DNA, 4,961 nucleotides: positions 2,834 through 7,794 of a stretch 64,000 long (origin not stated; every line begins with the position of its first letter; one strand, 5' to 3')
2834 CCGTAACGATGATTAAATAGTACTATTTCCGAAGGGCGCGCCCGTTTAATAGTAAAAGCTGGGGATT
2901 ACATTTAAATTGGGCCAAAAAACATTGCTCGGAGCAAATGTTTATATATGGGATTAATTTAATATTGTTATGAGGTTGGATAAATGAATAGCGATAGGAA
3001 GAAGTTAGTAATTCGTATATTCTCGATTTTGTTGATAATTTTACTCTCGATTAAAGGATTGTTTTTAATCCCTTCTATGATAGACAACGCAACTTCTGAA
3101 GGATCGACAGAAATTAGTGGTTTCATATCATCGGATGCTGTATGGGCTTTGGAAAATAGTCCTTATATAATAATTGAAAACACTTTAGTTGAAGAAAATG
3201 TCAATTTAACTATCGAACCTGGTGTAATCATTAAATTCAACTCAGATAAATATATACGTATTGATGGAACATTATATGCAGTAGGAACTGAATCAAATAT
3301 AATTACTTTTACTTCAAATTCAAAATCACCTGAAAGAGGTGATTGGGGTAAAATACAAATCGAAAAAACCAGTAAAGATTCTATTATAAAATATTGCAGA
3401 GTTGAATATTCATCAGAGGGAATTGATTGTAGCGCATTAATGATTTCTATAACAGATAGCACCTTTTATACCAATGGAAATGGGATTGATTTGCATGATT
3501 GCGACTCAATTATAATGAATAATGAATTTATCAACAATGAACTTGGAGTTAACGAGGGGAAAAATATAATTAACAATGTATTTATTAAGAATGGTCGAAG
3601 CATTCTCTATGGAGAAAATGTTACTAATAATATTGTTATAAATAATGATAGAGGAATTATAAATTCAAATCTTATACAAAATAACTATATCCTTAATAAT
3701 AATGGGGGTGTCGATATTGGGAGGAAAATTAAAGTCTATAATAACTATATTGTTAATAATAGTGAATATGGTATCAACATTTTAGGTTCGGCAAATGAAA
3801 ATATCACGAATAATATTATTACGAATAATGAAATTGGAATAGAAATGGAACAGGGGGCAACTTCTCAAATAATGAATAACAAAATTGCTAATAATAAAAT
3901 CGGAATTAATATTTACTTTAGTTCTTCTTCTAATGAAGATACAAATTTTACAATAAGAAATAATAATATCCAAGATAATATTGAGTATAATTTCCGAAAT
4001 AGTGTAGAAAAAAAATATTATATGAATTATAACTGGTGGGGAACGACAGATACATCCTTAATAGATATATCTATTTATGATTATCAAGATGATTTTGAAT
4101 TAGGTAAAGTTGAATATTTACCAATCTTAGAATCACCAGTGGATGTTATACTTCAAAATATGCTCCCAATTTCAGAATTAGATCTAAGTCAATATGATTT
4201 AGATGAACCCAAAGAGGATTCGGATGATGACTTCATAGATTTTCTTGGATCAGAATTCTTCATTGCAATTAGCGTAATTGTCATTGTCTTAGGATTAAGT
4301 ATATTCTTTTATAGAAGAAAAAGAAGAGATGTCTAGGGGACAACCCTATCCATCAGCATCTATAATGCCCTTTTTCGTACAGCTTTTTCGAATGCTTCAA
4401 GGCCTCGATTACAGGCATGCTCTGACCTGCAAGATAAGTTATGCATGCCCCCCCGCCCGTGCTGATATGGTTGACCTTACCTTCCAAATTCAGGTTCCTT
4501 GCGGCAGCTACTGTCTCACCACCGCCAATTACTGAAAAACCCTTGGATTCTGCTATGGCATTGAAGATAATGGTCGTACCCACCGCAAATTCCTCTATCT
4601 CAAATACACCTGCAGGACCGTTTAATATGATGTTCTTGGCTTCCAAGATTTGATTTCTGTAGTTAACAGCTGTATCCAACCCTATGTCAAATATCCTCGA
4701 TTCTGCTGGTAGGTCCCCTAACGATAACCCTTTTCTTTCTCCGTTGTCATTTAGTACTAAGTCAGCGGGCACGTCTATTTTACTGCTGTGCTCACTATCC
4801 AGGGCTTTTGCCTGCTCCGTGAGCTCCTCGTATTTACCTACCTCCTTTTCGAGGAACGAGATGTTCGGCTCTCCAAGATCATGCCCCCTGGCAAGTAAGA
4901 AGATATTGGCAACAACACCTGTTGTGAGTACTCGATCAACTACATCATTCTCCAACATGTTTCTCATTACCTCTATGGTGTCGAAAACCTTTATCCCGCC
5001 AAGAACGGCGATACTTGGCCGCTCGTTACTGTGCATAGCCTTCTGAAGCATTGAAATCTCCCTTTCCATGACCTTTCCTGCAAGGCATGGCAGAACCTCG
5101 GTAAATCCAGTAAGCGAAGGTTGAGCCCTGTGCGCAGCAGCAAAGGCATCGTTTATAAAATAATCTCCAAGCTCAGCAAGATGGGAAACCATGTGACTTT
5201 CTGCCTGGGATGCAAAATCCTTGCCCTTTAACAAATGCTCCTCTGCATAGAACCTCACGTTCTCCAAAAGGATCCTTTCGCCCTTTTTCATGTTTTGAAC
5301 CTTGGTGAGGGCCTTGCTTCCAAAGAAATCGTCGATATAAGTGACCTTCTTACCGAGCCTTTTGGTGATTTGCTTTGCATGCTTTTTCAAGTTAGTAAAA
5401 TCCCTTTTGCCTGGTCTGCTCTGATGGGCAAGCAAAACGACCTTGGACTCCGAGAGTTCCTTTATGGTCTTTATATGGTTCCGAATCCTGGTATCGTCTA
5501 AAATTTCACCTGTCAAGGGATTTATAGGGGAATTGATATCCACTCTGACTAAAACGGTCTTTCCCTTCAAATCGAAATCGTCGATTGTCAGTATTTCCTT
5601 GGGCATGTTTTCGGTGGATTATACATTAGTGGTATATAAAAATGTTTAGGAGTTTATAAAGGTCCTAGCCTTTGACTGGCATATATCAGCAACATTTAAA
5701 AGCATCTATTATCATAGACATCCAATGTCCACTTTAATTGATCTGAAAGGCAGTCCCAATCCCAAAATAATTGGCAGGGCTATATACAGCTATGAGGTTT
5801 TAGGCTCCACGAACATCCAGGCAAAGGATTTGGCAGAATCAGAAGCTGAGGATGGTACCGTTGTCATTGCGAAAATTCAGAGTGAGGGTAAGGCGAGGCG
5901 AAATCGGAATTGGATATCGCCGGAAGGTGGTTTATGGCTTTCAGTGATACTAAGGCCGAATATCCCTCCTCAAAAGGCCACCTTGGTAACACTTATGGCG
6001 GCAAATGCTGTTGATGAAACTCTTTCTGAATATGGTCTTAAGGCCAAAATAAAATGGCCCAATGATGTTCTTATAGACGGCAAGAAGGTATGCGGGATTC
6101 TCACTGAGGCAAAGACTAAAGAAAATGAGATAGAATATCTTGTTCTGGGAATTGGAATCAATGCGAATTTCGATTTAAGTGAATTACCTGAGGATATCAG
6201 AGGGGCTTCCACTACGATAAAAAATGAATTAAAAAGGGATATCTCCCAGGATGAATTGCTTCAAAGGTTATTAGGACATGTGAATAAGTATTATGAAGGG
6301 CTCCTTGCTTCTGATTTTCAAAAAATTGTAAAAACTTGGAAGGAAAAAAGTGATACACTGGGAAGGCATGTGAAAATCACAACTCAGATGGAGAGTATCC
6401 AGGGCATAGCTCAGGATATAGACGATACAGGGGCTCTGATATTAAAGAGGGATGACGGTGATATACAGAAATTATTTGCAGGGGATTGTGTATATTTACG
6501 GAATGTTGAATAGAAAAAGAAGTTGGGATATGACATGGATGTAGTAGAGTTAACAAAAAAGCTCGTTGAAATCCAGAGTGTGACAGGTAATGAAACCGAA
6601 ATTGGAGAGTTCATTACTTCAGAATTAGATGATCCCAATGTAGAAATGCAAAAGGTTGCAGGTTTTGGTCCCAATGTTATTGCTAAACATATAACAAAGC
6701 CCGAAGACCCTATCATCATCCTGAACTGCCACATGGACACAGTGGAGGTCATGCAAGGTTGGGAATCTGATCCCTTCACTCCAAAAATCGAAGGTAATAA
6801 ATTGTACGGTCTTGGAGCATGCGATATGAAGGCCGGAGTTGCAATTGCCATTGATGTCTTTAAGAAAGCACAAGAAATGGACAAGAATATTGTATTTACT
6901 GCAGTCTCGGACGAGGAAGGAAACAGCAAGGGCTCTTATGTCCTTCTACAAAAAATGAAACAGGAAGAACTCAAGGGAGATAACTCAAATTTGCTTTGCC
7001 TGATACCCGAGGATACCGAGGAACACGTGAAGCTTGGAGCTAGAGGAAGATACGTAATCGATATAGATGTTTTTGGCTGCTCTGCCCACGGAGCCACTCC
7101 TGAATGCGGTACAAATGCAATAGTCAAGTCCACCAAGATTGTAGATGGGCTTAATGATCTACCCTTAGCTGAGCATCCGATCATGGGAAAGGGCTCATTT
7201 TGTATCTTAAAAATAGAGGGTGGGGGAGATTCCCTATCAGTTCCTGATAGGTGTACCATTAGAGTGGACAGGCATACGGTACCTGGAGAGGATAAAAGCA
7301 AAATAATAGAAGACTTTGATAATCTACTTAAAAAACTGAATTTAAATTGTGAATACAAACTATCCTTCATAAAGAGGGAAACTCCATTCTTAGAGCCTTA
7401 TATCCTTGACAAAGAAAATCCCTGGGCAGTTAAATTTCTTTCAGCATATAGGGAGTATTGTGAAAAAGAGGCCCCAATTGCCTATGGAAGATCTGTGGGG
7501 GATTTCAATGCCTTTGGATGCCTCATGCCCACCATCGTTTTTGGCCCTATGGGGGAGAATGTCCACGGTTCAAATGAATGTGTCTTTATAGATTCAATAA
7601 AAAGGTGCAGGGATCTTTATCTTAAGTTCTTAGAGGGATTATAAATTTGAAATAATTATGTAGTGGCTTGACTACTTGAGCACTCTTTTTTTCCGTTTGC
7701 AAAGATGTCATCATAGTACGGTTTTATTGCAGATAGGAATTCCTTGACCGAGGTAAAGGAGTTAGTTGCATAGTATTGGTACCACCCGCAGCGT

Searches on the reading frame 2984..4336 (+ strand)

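Call 70: search_protein_families(library=pfam, proteins=[window:2984-4336:+], max_evalue=0.00001)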
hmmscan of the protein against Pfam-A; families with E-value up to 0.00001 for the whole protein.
window:2984-4336:+ (450 aa): 2 families
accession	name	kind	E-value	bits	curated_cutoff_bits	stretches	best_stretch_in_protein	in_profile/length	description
PF13229.12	Beta_helix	-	1.4e-10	41.5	25.9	1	228-333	33-138/158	Right handed beta helix region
PF05048.19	NosD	-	5.1e-07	29.8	23.6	0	227-356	69-190/212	Periplasmic copper-binding protein (NosD)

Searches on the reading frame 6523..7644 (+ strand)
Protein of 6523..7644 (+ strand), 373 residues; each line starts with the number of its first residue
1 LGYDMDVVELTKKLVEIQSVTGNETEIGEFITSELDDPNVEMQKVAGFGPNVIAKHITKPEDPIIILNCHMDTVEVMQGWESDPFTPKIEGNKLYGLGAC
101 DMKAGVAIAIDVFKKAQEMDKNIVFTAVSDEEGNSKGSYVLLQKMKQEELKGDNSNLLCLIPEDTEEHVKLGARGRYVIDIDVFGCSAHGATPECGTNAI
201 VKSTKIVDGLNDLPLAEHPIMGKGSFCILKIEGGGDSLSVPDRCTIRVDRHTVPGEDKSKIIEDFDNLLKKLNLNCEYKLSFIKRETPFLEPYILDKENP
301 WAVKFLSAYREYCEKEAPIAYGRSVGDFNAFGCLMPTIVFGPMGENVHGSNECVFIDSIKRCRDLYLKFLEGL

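Call 70: search_protein_families(library=pfam, proteins=[window:6523-7644:+], max_evalue=0.00001)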
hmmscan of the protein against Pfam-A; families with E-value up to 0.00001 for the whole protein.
window:6523-7644:+ (373 aa): 3 families
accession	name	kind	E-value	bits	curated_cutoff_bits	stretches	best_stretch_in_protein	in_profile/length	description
PF01546.33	Peptidase_M20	-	4.7e-27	95.7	24.6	1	66-371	1-205/206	Peptidase family M20/M25/M40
PF07687.19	M20_dimer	-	8.1e-12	45.5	21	1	174-273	4-103/107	Peptidase dimerisation domain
PF04389.22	Peptidase_M28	-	1.1e-07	32.2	21.3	1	51-146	1-79/193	Peptidase family M28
